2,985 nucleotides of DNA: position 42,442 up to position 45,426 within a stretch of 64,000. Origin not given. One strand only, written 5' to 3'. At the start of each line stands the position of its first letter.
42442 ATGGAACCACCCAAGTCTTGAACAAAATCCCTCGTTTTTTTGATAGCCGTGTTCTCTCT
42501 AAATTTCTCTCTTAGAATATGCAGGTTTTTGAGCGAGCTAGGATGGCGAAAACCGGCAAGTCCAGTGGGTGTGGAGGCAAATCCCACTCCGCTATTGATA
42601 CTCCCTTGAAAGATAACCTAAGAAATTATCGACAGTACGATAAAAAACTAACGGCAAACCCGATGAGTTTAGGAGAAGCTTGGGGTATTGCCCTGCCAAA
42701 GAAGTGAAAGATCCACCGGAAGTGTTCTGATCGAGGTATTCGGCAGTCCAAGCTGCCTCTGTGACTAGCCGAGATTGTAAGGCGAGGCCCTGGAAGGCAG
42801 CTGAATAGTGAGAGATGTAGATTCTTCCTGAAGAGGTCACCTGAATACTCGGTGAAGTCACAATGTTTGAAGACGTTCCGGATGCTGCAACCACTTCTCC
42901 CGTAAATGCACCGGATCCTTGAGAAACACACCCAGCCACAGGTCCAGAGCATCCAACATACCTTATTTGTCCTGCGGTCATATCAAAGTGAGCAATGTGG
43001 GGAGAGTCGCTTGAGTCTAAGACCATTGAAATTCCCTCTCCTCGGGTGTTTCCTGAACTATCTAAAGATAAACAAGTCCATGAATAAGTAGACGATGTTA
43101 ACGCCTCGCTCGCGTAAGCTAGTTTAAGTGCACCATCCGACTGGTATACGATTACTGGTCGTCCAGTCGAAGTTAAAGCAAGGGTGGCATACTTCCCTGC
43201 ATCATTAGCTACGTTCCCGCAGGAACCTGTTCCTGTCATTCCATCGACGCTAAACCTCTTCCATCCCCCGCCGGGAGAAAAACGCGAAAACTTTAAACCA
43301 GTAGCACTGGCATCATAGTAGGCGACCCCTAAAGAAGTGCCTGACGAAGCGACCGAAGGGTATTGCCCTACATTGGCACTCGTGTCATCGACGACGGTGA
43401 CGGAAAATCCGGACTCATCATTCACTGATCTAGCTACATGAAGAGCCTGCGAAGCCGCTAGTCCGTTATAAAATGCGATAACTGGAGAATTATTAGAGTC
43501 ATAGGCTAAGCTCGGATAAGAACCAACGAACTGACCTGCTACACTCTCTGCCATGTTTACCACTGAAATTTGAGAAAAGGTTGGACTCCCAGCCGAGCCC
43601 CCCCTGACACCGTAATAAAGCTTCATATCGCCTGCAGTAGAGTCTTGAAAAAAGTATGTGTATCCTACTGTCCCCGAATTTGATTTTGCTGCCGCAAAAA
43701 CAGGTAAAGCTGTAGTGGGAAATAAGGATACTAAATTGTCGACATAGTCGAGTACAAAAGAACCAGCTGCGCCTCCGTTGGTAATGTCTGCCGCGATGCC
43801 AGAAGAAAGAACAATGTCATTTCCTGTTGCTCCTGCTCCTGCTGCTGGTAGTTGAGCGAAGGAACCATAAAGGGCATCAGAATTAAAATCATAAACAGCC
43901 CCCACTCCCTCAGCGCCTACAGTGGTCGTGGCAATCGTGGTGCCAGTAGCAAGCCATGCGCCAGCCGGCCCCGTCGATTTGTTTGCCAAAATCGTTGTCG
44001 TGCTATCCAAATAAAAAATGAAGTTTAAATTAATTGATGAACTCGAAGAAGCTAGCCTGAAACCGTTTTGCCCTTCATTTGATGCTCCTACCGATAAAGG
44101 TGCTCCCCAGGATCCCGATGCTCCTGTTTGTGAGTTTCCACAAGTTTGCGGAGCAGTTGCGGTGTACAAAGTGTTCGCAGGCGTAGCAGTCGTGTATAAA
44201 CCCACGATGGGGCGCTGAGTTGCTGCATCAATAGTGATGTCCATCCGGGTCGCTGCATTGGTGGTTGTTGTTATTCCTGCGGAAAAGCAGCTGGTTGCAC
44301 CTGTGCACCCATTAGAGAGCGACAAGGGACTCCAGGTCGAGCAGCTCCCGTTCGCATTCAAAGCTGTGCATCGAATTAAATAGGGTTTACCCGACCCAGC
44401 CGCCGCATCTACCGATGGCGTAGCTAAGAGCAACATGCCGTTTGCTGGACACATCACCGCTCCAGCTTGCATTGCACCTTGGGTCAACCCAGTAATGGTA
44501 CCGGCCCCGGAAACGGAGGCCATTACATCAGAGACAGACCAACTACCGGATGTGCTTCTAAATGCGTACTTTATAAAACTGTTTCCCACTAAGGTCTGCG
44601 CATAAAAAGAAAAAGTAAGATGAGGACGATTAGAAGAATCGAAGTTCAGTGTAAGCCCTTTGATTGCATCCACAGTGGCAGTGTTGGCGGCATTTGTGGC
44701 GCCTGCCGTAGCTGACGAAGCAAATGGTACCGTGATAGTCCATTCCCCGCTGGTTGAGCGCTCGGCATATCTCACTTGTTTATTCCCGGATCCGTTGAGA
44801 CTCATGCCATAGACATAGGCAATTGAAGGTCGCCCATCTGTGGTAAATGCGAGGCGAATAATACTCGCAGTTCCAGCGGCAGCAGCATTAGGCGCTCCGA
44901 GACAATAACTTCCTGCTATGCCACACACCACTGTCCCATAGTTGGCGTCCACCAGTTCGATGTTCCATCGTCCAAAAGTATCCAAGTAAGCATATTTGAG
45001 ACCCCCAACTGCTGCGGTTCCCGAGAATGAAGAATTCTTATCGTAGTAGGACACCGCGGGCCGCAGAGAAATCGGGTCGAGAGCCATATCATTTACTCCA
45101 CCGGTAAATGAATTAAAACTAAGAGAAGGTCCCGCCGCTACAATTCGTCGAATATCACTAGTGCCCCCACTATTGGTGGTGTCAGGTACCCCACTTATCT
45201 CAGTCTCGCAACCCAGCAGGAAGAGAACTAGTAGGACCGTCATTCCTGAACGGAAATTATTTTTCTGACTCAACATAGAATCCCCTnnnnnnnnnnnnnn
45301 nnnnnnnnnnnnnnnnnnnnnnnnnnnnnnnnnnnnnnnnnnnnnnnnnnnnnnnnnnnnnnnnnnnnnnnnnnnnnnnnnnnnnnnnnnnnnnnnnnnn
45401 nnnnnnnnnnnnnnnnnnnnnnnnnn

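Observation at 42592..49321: Tightly packed five-gene envelope operon on the island: propeller lipoprotein, TPR, LysM, OM beta-barrel and an 894-aa Thr/Ser/Gly-rich surface lipoprotein, a candidate novel surface-assembly or adhesion module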

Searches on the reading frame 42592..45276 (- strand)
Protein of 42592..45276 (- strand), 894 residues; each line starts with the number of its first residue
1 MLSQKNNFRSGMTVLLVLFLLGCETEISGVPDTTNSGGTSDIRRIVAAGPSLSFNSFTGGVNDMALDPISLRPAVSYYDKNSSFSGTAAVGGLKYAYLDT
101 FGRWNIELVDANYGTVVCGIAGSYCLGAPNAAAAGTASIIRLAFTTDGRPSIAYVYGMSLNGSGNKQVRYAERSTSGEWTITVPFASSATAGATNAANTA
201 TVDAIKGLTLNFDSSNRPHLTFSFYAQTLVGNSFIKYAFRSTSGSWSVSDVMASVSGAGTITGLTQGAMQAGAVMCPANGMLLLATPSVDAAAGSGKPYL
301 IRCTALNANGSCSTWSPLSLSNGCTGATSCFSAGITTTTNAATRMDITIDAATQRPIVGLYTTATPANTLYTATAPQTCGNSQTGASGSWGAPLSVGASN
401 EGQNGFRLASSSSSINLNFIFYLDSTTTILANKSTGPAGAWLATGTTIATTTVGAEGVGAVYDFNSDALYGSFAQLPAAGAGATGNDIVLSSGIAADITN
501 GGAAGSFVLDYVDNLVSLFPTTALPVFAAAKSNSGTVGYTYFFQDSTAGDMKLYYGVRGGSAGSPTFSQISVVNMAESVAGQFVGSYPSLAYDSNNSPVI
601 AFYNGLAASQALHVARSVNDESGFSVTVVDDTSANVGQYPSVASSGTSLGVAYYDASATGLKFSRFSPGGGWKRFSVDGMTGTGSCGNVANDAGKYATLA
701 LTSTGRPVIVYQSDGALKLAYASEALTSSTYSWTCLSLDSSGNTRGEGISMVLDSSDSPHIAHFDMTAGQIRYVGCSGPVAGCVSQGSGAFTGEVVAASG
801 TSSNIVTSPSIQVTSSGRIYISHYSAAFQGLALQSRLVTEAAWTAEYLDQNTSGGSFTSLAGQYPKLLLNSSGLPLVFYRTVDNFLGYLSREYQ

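Call 3: search_protein_families(library=pfam, proteins=[window:42592-45276:-], max_evalue=0.1)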
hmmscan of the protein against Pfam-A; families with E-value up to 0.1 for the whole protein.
window:42592-45276:- (894 aa): 1 family
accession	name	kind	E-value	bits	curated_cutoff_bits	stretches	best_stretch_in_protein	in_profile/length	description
PF19077.6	Big_13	-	0.078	13.9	27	0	160-203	58-101/102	Bacterial Ig-like domain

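Call 4: search_protein_families(library=ncbifam, proteins=[window:42592-45276:-], max_evalue=0.1)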
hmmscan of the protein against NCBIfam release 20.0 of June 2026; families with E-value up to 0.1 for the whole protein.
window:42592-45276:- (894 aa): 0 families

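Call 9: find_homologous_proteins(query=window:42592-45276:-)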
Query window:42592-45276:- (894 aa): 17 proteins with E <= 0.001 among 8000 candidates.
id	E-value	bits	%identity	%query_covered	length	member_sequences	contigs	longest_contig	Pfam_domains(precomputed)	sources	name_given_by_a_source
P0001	0.0e+0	1370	71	99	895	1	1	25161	-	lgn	-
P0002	0.0e+0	1029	56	95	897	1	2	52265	-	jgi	jgi:hypothetical protein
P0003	0.0e+0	1025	57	96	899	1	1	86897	-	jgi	jgi:trimeric autotransporter adhesin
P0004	0.0e+0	1025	58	96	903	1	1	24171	-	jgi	jgi:trimeric autotransporter adhesin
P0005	2.0e-298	1010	55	99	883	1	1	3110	-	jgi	-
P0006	6.5e-295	999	56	96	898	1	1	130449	-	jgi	jgi:trimeric autotransporter adhesin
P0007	1.2e-293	995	55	96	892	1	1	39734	-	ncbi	-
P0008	3.1e-293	993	55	95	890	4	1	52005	-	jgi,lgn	-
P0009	5.4e-293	992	53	99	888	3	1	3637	-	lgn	-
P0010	1.8e-292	991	56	95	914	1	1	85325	-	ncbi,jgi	jgi:hypothetical protein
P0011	1.8e-290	984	54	99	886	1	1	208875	-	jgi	jgi:trimeric autotransporter adhesin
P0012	4.3e-284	963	53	96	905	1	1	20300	-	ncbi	-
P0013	1.2e-272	925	52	96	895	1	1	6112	-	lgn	-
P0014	8.1e-268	909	51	98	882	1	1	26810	-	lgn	-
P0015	6.3e-249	847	48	100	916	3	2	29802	-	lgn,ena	-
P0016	1.8e-197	676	42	99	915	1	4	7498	-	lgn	-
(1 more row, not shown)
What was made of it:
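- Checked: It is 42-71% identical along its full length across relatives (call 9).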

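Call 10: find_encoding_contigs(protein=P0011, flank=10000, max_places=2)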
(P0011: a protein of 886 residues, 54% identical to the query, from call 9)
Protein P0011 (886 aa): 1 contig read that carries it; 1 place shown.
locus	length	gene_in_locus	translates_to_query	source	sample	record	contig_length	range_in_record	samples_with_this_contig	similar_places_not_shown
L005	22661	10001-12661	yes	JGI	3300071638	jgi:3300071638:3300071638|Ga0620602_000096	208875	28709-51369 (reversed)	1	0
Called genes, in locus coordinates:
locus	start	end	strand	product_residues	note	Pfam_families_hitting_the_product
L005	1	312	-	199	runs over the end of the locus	PF03692:CxxCxxCC (weak)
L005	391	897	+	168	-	PF00076:RRM_1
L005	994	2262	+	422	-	PF00890:FAD_binding_2 (weak), PF01266:DAO (weak), PF03486:HI0933_like (faint), PF12831:FAD_oxidored (weak), PF13450:NAD_binding_8, PF01593:Amino_oxidase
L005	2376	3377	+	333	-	-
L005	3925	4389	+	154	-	PF09996:DUF2237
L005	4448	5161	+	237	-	-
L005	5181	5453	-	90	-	-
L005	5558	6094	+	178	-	-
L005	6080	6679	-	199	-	PF07209:DUF1415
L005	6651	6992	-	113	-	PF07027:DUF1318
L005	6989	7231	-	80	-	PF13617:Lipoprotein_19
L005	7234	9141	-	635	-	PF11739:YdbH-like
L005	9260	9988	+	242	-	-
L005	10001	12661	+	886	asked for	-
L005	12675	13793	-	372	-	-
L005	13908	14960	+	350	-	-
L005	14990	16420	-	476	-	-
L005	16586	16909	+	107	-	-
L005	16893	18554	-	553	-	-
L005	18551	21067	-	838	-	-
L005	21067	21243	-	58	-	-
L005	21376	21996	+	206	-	PF04011:LemA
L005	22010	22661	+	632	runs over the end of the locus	PF01435:Peptidase_M48, PF05099:TerB (weak)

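Call 11: find_encoding_contigs(protein=P0006, flank=10000, max_places=2)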
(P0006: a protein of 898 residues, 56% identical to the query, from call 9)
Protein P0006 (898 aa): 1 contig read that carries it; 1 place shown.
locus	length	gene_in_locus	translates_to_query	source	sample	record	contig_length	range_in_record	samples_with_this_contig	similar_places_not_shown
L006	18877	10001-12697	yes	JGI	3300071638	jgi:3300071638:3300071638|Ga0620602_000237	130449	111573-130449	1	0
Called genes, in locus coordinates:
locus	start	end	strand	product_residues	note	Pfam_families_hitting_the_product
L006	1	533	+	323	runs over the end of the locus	-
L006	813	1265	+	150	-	-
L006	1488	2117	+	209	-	-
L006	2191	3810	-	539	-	PF00924:MS_channel_2nd, PF21082:MS_channel_3rd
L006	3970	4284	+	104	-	-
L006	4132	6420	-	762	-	PF13360:PQQ_2 (faint), PF18888:DUF5650 (weak)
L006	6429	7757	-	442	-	-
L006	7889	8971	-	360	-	-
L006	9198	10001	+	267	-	-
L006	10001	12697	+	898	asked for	-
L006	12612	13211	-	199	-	PF02870:Methyltransf_1N, PF01035:DNA_binding_1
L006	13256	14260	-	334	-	PF02353:CMAS (weak), PF13489:Methyltransf_23, PF08241:Methyltransf_11, PF08242:Methyltransf_12 (weak), PF13649:Methyltransf_25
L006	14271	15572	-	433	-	-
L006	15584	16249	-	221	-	-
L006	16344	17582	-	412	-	PF20706:GT4-conflict, PF00534:Glycos_transf_1, PF13692:Glyco_trans_1_4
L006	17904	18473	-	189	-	PF28549:NDPSase_N, PF00293:NUDIX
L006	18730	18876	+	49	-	?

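Call 12: find_encoding_contigs(protein=P0015, flank=10000, max_places=2)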
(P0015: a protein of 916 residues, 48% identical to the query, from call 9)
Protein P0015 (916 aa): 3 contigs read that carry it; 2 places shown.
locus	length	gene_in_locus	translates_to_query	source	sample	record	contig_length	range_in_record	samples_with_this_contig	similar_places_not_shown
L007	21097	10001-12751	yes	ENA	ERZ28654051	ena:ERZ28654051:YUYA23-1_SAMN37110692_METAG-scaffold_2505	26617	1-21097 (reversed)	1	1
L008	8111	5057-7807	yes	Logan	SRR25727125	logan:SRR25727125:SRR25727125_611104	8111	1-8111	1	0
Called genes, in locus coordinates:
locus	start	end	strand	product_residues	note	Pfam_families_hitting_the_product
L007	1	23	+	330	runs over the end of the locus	PF00005:ABC_tran, PF08352:oligo_HPY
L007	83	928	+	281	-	PF01545:Cation_efflux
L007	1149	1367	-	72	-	-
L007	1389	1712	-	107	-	-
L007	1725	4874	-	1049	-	PF00873:ACR_tran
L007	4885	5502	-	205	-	-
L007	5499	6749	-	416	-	-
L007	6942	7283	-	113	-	-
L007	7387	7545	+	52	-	-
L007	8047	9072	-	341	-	PF07642:BBP2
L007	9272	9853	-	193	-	-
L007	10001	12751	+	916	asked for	-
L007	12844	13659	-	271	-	PF02720:DUF222 (weak), PF01844:HNH (faint)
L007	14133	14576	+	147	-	PF04355:BamE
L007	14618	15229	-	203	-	-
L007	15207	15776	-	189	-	-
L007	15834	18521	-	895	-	PF07517:SecA_DEAD, PF00270:DEAD (faint), PF01043:SecA_PP_bind, PF21090:P-loop_SecA, PF07516:SecA_SW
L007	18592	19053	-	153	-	PF00588:SpoU_methylase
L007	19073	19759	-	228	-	PF06094:GGACT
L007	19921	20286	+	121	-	PF01597:GCV_H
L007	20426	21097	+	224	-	?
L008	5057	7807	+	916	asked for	-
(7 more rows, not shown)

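Call 13: find_encoding_contigs(protein=P0016, flank=10000, max_places=2)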
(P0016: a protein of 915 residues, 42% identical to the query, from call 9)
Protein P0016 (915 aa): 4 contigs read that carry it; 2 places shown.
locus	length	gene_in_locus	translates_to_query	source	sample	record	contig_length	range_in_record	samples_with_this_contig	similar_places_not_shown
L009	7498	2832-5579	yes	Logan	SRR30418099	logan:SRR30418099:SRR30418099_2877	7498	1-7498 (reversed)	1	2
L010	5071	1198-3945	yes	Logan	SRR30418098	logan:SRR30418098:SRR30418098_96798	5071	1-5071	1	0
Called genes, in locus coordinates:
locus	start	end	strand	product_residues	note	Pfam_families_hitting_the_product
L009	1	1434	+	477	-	?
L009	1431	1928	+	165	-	PF01476:LysM (weak)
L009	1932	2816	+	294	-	-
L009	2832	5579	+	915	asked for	-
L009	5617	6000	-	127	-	PF01597:GCV_H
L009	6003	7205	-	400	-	PF01571:GCV_T, PF08669:GCV_T_C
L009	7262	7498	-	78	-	?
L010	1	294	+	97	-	?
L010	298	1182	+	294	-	-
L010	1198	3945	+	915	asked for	-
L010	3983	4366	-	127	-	PF01597:GCV_H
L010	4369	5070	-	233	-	?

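Call 15: find_related_loci(query=A1, collection=genome_contigs, flank=10000)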
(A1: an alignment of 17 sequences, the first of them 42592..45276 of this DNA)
Query A1 (894 aa) in genome_contigs; peptide patterns used: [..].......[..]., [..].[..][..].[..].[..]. (x = any residue, [..] = any of these).
85 stretches matched a pattern; 7 encode a relative of the query (tblastn E <= 1e-3); 7 distinct loci.
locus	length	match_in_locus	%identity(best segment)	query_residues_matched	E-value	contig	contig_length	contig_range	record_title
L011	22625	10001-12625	55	15-892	0e+0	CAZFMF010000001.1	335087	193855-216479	MAG TPA_asm: uncultured Pseudobdellovibrionaceae bacterium isolate SRP287051_co1_153 genome assembly, contig: NODE_41_le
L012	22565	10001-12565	55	41-894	0e+0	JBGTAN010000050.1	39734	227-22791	MAG: Bdellovibrionota bacterium isolate JTS-AC74 k141_1109621, whole genome shotgun sequence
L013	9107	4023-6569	55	41-892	0e+0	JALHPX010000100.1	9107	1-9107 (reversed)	MAG: bacterium isolate bin.37 c_000000026956, whole genome shotgun sequence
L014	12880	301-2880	53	33-894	0e+0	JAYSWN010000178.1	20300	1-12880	MAG: Pseudomonadota bacterium isolate GFS_12952 GFS_12952_177, whole genome shotgun sequence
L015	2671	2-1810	56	289-894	0e+0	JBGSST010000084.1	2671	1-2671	MAG: Bdellovibrionota bacterium isolate JTS-AC389 k141_522025, whole genome shotgun sequence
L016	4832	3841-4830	63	5-329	9e-120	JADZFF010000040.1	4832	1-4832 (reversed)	MAG: Bdellovibrionales bacterium isolate SJ854 c_000000196326, whole genome shotgun sequence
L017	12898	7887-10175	30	523-884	1e-12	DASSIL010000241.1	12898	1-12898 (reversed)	MAG TPA_asm: Gemmatimonadales bacterium isolate SMAG_U1086 k141_1543398, whole genome shotgun sequence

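Call 26: search_solved_structures(query=A1, max_evalue=1)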
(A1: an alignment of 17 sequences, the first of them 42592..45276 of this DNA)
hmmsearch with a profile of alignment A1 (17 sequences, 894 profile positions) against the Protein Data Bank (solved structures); distinct sequences matched with E-value up to 1: 0.
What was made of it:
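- On PLL/PHL propeller lectins: There is no sequence-level relationship (PDB profile search empty at E<=1; call 26).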

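Call 28: predict_structure(alignment_id=A1)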
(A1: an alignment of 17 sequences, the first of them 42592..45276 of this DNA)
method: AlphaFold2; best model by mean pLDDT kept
length: 894 residues; sequences in the alignment: 17
mean_pLDDT: 75.9   pTM: 0.57
mean pLDDT of the five models: 75.9, 73.2, 73.0, 69.7, 69.6
residues with pLDDT >= 90: 249; 70-90: 366; 50-70: 179; < 50: 100
segments of 3 or more residues with pLDDT < 50: 1-37, 48-59, 131-134, 191-200, 477-485, 514-525, 546-549, 578-582, 854-856
pLDDT, mean of each block of 10 residues (from residue 1): 33 38 28 47 60 36 87 84 56 80 74 63 68 59 93 84 79 87 84 40 80 94 75 88 89 78 67 93 90 77 92 93 76 74 83 90 71 90 86 77 86 79 79 74 71 67 85 60 52 75 61 44 60 86 57 76 66 60 66 89 80 81 81 87 92 88 89 86 58 85 94 88 91 88 72 94 86 93 92 86 68 93 83 89 84 52 81 88 73 74
secondary structure, 60 per line:
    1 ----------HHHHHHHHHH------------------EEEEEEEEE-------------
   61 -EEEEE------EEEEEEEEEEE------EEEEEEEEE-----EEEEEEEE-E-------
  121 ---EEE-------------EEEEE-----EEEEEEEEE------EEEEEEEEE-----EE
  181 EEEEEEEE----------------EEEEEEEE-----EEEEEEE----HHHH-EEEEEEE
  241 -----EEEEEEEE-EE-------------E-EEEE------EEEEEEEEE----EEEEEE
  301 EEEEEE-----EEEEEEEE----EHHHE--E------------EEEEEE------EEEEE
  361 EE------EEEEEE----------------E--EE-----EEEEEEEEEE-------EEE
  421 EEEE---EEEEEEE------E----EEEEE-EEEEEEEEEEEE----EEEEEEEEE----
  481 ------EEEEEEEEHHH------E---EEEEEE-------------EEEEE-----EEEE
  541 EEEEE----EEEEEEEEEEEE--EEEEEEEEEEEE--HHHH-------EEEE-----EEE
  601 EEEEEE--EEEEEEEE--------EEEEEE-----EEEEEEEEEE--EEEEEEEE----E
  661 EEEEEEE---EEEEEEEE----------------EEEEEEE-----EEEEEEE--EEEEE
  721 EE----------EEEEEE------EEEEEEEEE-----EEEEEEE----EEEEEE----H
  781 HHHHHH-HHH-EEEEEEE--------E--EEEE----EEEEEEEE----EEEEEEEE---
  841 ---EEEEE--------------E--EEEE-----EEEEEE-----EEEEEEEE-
elements in order (helices of 4 or more, strands of 3 or more residues): H11-20 E39-47 E62-66 E73-83 E90-98 E104-111 E124-126 E140-144 E150-158 E165-173 E179-188 E205-212 E218-224 H229-232 E234-240 E246-253 E272-275 E282-290 E295-306 E312-319 E344-349 E356-362 E369-374 E401-410 E418-424 E428-434 E446-450 E452-463 E468-476 E487-494 E508-513 E527-531 E537-545 E550-561 E564-575 H578-581 E589-592 E598-606 E609-616 E625-630 E636-645 E648-655 E660-667 E671-678 E695-701 E707-713 E716-722 E733-738 E745-753 E759-765 E770-775 H780-786 E792-798 E810-813 E818-825 E830-837 E844-848 E866-869 E875-880 E886-893
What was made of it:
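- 42592..45276 (-): E: 894-aa lipoprotein (lipobox LLGC, Cys23) made of two 7-bladed β-propellers. About 12 Cys are conserved. AF2 model has pLDDT 75.9 and is all-β with about 56 strands (call 28).
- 43849..45162 (-): E N-terminal propeller (residues about 39-476). 27 strands in the AF2 DSSP string (call 28).
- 42598..43818 (-): E C-terminal propeller (residues about 487-893) with the repeated motif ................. 29 strands (call 28).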

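Call 30: fold_search(model_id=the predicted structure, library=pdb)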
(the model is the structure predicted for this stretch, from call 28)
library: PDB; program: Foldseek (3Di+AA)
matches with E <= 10: 1124; with E <= 0.001: 334
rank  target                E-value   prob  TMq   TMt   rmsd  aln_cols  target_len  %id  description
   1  6rgg_B                9.5e-12  1.00  0.30  0.74   5.1       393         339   14  Photorhabdus laumondii lectin PLL2 in complex with O-methylated PGL-1-derived disaccharide (released 2020-07-01)
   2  5mxg_A                1.2e-11  1.00  0.31  0.74   4.5       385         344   15  Photorhabdus asymbiotica lectin (PHL) in complex with blood group H trisaccharide (released 2017-08-09)
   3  8q82_A                2.4e-11  1.00  0.30  0.74   4.9       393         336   14  Photorhabdus laumondii lectin PLL4 in complex with alpha-methyl-fucoside (released 2025-03-05)
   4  6t96                  2.6e-11  1.00  0.30  0.71   6.8       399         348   18  Photorhabdus laumondii subsp. laumondii lectin PLL3 (released 2019-12-25)
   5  6fhx_A                3.6e-11  1.00  0.31  0.75   4.0       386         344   14  Photorhabdus asymbiotica lectin (PHL) in complex with synthetic C-fucoside (released 2019-01-30)
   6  6rfz                  4.4e-11  1.00  0.31  0.75   5.0       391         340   14  Photorhabdus laumondii lectin PLL2 in complex with D-glucose (released 2020-07-01)
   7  6rg2_B                8.5e-11  1.00  0.31  0.75   5.1       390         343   15  Photorhabdus laumondii lectin PLL2 in complex with 3-O-methyl-D-glucose (released 2020-07-01)
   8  8q81                  8.5e-11  1.00  0.30  0.73   4.9       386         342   19  Photorhabdus laumondii lectin PLL3 in complex with alpha-methyl-fucoside (released 2025-03-05)
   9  6fhy_A                1.1e-10  1.00  0.30  0.73   4.4       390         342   14  Photorhabdus asymbiotica lectin (PHL) in complex with synthetic C-fucoside (released 2019-01-30)
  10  6rg2_A                1.9e-10  1.00  0.30  0.73   5.4       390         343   13  Photorhabdus laumondii lectin PLL2 in complex with 3-O-methyl-D-glucose (released 2020-07-01)
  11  8q83_D                2.5e-10  1.00  0.30  0.72   4.6       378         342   15  Photorhabdus laumondii lectin PLL5 in complex with alpha-methyl-fucoside (released 2025-03-05)
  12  8q83_B                2.7e-10  1.00  0.29  0.70   4.8       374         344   16  Photorhabdus laumondii lectin PLL5 in complex with alpha-methyl-fucoside (released 2025-03-05)
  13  8q83_C                2.8e-10  1.00  0.30  0.73   4.8       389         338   15  Photorhabdus laumondii lectin PLL5 in complex with alpha-methyl-fucoside (released 2025-03-05)
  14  6rgr                  2.9e-10  1.00  0.30  0.74   4.4       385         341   15  Photorhabdus asymbiotica lectin PHL in complex with L-rhamnose (released 2020-07-01)
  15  5mxh                  2.9e-10  1.00  0.31  0.74   4.7       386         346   15  Photorhabdus asymbiotica lectin (PHL) in complex with D-galactose (released 2017-08-09)
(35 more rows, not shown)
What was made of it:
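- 42592..45276 (-): Foldseek top hits are PLL/PHL lectins, TM 0.70-0.75 on the target (call 30).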

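Call 41: find_related_loci(query=A1, collection=metagenome_contigs, flank=10000)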
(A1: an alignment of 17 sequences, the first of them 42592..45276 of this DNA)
Query A1 (894 aa) in metagenome_contigs; peptide patterns used: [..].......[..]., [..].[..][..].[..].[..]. (x = any residue, [..] = any of these).
117 stretches matched a pattern; 8 encode a relative of the query (tblastn E <= 1e-3); 6 distinct loci.
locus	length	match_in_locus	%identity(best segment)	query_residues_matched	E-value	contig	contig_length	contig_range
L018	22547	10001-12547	55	41-892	0e+0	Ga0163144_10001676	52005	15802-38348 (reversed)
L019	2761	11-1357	56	441-892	7e-162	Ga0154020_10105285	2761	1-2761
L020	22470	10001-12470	56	9-892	0e+0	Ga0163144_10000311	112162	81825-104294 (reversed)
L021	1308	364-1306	63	40-771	6e-80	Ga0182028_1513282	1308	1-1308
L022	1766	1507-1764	51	40-125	7e-25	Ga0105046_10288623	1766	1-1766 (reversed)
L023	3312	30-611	25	649-884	1e-6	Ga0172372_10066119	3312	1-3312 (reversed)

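Call 48: search_protein_families(library=pfam, alignment_id=A1, max_evalue=1)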
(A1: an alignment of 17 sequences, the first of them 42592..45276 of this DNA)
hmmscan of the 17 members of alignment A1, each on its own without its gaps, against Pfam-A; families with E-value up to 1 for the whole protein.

A. member 1, window:42592-45276:- (894 aa): 1 family
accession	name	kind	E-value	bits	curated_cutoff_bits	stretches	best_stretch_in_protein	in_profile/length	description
PF19077.6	Big_13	-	0.078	13.9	27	0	160-203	58-101/102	Bacterial Ig-like domain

B. families by the number of members that match (of 17 scanned): 5 families
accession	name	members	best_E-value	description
PF15892.11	BNR_4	5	0.006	BNR repeat-containing family member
PF19077.6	Big_13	1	0.078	Bacterial Ig-like domain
PF22474.2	Ago_Mid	1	0.099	Argonaute, middle domain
PF18571.6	VWA_3_C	1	0.27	von Willebrand factor type A C-terminal domain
PF13723.12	Ketoacyl-synt_2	1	0.32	Beta-ketoacyl synthase, N-terminal domain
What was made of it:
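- On Trimeric autotransporter adhesin (the automatic JGI name for four E homologues): None of the 17 members has such a Pfam domain (call 48).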
